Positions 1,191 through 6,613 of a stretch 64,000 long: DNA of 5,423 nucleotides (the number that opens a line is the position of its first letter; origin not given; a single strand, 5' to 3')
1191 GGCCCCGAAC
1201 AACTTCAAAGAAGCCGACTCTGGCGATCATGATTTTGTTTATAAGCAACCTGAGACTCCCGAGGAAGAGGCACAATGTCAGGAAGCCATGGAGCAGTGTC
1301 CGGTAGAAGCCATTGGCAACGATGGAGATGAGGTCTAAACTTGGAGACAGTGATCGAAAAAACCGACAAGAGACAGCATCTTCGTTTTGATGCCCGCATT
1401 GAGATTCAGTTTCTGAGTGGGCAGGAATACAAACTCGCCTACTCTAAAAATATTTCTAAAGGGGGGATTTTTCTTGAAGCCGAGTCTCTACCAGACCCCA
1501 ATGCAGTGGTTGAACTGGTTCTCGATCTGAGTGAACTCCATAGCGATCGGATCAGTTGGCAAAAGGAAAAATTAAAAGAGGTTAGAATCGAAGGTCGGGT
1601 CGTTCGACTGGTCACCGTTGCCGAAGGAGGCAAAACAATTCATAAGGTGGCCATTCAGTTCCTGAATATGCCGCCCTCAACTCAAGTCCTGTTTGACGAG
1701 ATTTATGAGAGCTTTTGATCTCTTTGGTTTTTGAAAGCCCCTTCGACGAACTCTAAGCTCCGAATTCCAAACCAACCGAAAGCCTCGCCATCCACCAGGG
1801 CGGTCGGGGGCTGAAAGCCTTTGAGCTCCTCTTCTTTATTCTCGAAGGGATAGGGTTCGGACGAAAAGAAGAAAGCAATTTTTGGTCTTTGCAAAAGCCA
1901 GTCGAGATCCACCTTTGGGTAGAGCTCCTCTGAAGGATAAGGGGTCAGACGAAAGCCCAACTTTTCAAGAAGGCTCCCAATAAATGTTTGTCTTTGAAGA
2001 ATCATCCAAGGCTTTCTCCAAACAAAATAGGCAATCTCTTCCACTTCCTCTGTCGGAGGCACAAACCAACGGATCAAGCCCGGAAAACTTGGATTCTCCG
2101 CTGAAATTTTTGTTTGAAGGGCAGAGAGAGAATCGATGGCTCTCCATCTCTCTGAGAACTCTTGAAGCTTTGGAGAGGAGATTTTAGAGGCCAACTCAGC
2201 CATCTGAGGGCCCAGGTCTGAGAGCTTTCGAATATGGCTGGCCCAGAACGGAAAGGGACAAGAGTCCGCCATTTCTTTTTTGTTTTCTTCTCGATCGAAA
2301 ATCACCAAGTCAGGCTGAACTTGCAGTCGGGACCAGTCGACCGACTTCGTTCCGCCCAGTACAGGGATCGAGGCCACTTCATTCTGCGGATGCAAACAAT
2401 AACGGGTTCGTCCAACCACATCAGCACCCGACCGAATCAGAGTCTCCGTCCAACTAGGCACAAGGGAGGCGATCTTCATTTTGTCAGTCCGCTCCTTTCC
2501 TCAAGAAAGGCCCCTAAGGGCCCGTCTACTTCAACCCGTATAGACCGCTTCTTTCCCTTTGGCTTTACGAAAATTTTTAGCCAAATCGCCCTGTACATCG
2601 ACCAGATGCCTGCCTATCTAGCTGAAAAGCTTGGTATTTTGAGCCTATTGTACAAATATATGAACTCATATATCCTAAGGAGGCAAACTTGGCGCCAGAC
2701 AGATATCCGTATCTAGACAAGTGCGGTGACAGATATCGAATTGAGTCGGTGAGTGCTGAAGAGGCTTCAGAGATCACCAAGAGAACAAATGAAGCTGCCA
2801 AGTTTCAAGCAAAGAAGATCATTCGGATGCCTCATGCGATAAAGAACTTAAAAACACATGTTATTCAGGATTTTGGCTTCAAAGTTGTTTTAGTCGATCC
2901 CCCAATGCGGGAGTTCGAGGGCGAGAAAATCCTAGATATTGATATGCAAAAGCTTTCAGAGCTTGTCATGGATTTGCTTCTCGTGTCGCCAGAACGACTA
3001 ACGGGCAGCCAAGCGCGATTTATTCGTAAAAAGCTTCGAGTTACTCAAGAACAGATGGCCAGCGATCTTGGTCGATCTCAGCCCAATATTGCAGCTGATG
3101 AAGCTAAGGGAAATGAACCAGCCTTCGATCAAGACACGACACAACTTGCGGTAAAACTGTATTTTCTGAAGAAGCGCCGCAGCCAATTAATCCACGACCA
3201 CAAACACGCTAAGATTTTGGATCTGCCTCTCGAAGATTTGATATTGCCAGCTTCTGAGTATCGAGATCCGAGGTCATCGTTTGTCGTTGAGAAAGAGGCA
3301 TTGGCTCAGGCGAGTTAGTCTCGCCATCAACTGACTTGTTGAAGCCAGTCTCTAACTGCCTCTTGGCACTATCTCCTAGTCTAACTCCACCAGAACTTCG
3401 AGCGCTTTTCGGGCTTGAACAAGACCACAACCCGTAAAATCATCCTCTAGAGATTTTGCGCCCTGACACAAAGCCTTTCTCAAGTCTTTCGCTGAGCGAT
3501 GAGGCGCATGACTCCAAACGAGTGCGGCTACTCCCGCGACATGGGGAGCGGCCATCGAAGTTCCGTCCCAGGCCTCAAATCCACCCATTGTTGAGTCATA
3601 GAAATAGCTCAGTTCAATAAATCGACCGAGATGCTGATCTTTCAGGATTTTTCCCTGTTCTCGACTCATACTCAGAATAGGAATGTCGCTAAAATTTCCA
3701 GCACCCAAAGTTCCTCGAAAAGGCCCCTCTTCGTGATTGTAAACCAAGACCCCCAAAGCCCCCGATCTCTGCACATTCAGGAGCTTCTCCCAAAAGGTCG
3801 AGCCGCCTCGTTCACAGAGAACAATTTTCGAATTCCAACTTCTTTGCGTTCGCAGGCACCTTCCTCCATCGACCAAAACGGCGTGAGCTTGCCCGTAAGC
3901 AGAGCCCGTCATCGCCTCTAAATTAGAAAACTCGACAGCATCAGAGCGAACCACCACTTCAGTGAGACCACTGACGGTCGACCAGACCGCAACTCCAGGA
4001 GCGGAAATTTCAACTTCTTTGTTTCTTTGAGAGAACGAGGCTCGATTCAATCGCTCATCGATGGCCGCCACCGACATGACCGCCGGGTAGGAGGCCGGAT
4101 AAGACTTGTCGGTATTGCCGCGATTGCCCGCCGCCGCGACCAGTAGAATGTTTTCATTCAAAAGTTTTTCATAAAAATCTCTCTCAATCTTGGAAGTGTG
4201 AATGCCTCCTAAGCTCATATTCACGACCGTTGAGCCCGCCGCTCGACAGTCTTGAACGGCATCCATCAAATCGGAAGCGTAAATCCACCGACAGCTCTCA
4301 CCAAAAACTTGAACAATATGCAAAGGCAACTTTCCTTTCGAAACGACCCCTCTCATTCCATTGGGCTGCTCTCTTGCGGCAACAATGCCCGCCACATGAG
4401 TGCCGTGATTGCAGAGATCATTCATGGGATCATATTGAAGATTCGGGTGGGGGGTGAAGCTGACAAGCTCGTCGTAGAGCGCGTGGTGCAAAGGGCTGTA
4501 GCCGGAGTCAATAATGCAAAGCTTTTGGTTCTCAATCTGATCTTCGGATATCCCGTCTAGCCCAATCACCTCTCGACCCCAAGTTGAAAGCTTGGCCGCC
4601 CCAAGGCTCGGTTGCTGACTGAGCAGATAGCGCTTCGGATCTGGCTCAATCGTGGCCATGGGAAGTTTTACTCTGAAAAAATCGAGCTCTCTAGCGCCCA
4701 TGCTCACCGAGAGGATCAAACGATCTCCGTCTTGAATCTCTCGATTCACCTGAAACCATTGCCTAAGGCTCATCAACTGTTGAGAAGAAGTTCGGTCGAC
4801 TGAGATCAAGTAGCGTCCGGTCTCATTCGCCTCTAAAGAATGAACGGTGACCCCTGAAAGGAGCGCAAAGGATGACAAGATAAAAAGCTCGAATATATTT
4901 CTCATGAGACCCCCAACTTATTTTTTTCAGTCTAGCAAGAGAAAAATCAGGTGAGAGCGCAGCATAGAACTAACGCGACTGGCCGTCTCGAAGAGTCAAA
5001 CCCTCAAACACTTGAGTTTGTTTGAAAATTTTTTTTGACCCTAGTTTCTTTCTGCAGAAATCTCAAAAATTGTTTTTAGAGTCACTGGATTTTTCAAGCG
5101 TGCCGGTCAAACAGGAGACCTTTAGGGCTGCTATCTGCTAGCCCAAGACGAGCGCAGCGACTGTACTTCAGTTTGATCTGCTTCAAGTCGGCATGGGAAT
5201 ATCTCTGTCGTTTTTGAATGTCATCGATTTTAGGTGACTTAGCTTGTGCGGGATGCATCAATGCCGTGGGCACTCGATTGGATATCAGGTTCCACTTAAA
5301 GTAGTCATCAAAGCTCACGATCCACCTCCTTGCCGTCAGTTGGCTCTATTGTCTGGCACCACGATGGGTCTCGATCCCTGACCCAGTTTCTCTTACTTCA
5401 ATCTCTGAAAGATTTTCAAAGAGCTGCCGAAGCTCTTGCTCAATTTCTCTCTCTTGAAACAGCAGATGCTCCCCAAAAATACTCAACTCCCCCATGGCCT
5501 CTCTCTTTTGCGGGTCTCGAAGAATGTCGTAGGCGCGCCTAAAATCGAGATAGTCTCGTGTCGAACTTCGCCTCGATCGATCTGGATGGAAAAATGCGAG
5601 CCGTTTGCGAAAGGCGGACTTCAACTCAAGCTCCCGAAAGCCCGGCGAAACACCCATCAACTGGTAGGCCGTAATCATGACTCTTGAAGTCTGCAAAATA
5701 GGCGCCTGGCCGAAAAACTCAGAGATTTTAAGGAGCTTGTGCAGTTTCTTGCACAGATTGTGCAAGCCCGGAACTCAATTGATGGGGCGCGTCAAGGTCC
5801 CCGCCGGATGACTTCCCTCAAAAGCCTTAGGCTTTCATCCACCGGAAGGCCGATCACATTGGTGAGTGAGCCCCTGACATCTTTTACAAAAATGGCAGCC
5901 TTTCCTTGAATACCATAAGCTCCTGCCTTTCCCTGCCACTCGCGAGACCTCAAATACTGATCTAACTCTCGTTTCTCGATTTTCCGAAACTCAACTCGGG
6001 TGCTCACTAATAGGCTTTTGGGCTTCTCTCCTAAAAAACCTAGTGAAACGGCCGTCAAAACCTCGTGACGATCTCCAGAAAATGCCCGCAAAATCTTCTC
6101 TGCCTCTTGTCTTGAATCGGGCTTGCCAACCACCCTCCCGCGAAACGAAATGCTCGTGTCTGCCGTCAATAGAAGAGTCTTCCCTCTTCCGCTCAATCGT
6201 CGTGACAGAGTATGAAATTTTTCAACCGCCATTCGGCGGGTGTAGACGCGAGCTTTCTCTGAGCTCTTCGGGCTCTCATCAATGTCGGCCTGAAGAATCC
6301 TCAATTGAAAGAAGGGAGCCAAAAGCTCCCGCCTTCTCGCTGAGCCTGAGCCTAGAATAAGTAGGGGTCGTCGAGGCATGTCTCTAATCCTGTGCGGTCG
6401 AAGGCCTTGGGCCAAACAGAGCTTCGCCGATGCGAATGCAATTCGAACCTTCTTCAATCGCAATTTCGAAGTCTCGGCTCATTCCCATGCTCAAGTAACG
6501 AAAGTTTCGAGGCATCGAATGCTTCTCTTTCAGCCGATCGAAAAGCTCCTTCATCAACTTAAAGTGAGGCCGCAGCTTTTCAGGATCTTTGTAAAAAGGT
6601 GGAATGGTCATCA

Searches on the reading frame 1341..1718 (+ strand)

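Call 97: search_protein_families(library=pfam, proteins=[window:1341-1718:+], max_evalue=0.01)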
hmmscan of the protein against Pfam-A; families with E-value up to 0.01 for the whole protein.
window:1341-1718:+ (125 aa): 1 family
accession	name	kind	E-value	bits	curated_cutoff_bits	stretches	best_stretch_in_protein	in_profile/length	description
PF07238.19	PilZ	-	1.9e-10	41.4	22.5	1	9-115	1-93/102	PilZ domain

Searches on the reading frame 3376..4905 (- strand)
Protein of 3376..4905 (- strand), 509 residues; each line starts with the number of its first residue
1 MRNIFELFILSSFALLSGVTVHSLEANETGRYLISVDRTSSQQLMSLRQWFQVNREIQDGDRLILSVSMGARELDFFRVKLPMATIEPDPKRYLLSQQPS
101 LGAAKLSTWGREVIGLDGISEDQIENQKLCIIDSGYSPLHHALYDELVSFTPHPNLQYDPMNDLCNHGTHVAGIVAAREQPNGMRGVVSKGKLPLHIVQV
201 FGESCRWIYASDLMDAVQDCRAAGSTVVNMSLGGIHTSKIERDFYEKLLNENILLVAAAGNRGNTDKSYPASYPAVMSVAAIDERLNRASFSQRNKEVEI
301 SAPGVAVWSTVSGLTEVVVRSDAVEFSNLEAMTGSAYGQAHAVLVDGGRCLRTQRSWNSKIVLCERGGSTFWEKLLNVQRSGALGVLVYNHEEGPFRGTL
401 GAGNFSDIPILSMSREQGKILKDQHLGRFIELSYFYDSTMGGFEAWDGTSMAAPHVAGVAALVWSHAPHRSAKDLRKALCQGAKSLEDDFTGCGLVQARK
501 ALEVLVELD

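Call 9: search_protein_families(library=pfam, proteins=[window:3376-4905:-], max_evalue=0.001)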
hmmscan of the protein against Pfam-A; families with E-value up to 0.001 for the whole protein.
window:3376-4905:- (509 aa): 2 families
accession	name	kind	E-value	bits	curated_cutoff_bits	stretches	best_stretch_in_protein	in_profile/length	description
PF00082.27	Peptidase_S8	-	1.1e-38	133.6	21.8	2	126-317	3-227/288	Subtilase family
PF02225.27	PA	-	4.4e-12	46.4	23.9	1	356-421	24-95/95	PA domain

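Call 79: find_encoding_contigs(protein=window:3376-4905:-, flank=10000, max_places=1)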
Protein window:3376-4905:- (509 aa): 1 contig read that carries it; 1 place shown.
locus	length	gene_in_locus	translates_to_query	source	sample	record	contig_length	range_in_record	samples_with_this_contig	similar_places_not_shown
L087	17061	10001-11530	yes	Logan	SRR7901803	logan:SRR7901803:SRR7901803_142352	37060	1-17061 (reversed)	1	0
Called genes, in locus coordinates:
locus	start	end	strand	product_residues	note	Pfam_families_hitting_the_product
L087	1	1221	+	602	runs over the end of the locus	PF00669:Flagellin_N, PF01839:FG-GAP (faint), PF13517:FG-GAP_3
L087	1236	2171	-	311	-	-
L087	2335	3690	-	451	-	PF05221:AdoHcyase, PF00670:AdoHcyase_NAD, PF02826:2-Hacid_dh_C, PF07991:KARI_N (weak)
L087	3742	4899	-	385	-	PF00438:S-AdoMet_synt_N, PF02772:S-AdoMet_synt_M, PF02773:S-AdoMet_synt_C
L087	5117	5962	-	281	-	PF03668:RapZ-like_N, PF22740:PapZ_C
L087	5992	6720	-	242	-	PF00481:PP2C, PF13672:PP2C_2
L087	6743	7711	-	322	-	PF01513:NAD_kinase, PF20143:NAD_kinase_C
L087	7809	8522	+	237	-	PF01168:Ala_racemase_N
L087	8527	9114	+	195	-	PF02545:Maf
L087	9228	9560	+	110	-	PF00226:DnaJ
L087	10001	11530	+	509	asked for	PF00082:Peptidase_S8, PF02225:PA, PF00082:Peptidase_S8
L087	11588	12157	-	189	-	-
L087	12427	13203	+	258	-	-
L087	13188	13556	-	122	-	PF07238:PilZ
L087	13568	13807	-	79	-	PF13370:Fer4_13, PF13459:Fer4_15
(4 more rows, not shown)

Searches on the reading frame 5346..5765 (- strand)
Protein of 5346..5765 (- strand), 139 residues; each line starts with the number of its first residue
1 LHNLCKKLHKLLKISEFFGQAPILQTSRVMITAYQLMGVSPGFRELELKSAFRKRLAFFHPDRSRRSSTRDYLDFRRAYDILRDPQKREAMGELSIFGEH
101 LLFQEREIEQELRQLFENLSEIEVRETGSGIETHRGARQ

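Call 97: search_protein_families(library=pfam, proteins=[window:5346-5765:-], max_evalue=0.01)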
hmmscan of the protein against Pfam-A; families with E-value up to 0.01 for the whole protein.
window:5346-5765:- (139 aa): 1 family
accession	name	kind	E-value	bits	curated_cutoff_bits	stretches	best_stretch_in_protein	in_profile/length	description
PF00226.36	DnaJ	-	3.7e-11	43.4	27.8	1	33-90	2-61/63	DnaJ domain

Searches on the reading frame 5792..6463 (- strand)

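Call 9: search_protein_families(library=pfam, proteins=[window:5792-6463:-], max_evalue=0.001)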
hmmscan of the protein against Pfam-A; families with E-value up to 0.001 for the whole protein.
window:5792-6463:- (223 aa): 1 family
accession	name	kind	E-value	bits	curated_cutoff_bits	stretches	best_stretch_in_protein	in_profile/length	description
PF02545.19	Maf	-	1.6e-47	162.1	27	1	35-217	2-186/187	Maf-like protein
